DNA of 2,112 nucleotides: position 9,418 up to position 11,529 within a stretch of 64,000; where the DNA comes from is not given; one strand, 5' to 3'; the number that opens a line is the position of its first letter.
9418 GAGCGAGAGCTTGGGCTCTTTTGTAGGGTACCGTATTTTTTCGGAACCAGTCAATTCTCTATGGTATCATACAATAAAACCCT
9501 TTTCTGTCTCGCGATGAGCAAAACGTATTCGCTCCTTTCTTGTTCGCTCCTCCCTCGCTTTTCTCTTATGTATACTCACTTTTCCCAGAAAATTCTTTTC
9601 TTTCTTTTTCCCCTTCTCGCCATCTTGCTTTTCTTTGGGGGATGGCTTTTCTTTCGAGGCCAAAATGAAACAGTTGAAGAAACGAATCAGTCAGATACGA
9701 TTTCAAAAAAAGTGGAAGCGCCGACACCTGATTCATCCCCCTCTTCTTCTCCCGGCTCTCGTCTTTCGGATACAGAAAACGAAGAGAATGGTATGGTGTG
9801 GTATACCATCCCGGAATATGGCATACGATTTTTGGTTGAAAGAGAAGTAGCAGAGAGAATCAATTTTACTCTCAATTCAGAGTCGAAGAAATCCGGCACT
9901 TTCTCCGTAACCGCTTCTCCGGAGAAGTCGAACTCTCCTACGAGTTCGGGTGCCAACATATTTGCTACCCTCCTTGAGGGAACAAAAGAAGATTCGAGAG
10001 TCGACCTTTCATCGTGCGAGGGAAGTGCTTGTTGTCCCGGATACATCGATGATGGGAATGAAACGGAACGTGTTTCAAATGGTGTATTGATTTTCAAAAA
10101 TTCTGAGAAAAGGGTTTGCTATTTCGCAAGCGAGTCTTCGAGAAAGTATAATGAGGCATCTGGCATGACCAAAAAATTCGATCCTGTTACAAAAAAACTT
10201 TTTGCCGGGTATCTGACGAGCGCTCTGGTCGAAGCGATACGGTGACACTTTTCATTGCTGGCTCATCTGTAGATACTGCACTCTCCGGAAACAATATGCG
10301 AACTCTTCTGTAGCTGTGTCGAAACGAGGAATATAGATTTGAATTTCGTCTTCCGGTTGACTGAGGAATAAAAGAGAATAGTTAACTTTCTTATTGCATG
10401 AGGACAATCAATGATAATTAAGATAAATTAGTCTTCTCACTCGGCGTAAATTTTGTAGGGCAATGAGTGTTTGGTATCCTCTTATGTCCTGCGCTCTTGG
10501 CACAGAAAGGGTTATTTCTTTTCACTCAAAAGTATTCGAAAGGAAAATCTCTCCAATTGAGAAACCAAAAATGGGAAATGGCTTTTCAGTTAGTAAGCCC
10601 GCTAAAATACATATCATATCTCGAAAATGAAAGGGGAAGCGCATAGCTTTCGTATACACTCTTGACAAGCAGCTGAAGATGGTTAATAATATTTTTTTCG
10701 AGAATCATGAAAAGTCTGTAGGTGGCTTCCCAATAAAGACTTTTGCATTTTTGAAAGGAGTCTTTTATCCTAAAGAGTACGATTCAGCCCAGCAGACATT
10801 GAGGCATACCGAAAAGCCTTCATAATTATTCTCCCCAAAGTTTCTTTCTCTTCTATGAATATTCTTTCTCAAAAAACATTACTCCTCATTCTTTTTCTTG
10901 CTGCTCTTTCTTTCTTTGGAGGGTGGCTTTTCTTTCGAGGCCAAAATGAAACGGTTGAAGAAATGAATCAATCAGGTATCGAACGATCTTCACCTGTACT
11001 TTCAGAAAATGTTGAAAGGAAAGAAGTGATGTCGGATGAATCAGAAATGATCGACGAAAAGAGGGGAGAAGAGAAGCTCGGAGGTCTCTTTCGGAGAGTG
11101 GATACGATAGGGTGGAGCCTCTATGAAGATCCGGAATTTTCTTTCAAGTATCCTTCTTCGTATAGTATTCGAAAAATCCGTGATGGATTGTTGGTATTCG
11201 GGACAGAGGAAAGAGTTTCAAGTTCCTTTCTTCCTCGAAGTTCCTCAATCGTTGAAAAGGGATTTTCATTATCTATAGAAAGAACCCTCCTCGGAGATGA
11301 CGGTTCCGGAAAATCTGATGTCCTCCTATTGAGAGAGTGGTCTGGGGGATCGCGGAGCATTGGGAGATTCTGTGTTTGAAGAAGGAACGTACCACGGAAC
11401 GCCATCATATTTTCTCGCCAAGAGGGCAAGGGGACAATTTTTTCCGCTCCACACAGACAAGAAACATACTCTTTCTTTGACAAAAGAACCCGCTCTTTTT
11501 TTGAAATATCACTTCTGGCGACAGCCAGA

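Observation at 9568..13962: Partially duplicated two-gene module (TM-anchored protein plus M23 peptidase) with a decayed upstream copy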

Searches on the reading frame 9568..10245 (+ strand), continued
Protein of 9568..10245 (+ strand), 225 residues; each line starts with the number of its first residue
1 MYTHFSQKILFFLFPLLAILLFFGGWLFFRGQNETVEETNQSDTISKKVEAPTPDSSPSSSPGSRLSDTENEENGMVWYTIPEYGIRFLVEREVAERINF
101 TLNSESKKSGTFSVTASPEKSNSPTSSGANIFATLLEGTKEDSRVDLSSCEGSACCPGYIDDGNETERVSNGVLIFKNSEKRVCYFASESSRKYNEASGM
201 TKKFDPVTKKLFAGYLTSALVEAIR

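Call 79: search_solved_structures(query=A5, max_evalue=1)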
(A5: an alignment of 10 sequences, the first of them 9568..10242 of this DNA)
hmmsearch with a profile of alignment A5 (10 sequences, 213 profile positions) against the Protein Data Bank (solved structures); distinct sequences matched with E-value up to 1: 3.
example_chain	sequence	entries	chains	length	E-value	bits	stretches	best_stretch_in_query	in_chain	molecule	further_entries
3jb9_j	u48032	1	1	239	0.36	13.7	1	49-93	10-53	U2 small nuclear ribonucleoprotein A'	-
1ou0_A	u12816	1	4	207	0.42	13.5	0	163-187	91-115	precorrin-8X methylmutase related protein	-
2ekx_A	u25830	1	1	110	0.92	12.4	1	154-195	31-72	Cytoplasmic tyrosine-protein kinase BMX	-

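Call 90: find_related_loci(query=A5, collection=viral_contigs, flank=5000)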
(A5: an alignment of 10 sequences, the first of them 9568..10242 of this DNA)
Query A5 (225 aa) in viral_contigs; peptide patterns used: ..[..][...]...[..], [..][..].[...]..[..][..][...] (x = any residue, [..] = any of these).
31 stretches matched a pattern, but none encodes a relative of the query by tblastn (E <= 1e-3).
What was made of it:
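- On Holin-endolysin lysis cassette: No viral contig with an A-type relative (call 90).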

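Call 92: search_protein_families(library=phrogs, proteins=[window:9568-10242:+, P0017], max_evalue=0.01)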
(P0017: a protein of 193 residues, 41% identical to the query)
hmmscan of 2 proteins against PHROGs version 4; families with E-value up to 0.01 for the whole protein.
window:9568-10242:+ (225 aa): 0 families

P0017 (193 aa): 0 families
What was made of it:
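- On Holin-endolysin lysis cassette: No PHROG hit for the partners (call 92).
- The partners have 150-200-aa folded ectodomains and no PHROG match (call 92).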

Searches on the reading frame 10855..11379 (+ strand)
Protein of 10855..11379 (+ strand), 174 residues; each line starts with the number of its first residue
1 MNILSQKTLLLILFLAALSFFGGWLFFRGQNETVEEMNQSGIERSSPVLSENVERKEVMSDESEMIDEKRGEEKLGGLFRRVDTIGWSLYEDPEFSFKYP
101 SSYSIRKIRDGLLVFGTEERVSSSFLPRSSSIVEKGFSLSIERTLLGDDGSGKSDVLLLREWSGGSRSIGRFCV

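Call 6: search_protein_families(library=pfam, proteins=[window:10855-11379:+], max_evalue=0.01)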
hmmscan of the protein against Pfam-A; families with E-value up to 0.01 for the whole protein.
window:10855-11379:+ (174 aa): 1 family
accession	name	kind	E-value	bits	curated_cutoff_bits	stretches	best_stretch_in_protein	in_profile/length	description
PF11118.13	DUF2627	-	0.0065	17.4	22.4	0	6-30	41-65/76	Protein of unknown function (DUF2627)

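Call 8: find_encoding_contigs(protein=window:10855-11379:+, flank=10000, max_places=10)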
Protein window:10855-11379:+ (174 aa): no gene with exactly this product is on record in the collection.

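Call 92: search_protein_families(library=phrogs, proteins=[window:10855-11376:+], max_evalue=0.01)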
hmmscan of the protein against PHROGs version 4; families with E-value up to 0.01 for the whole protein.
window:10855-11376:+ (174 aa): 0 families
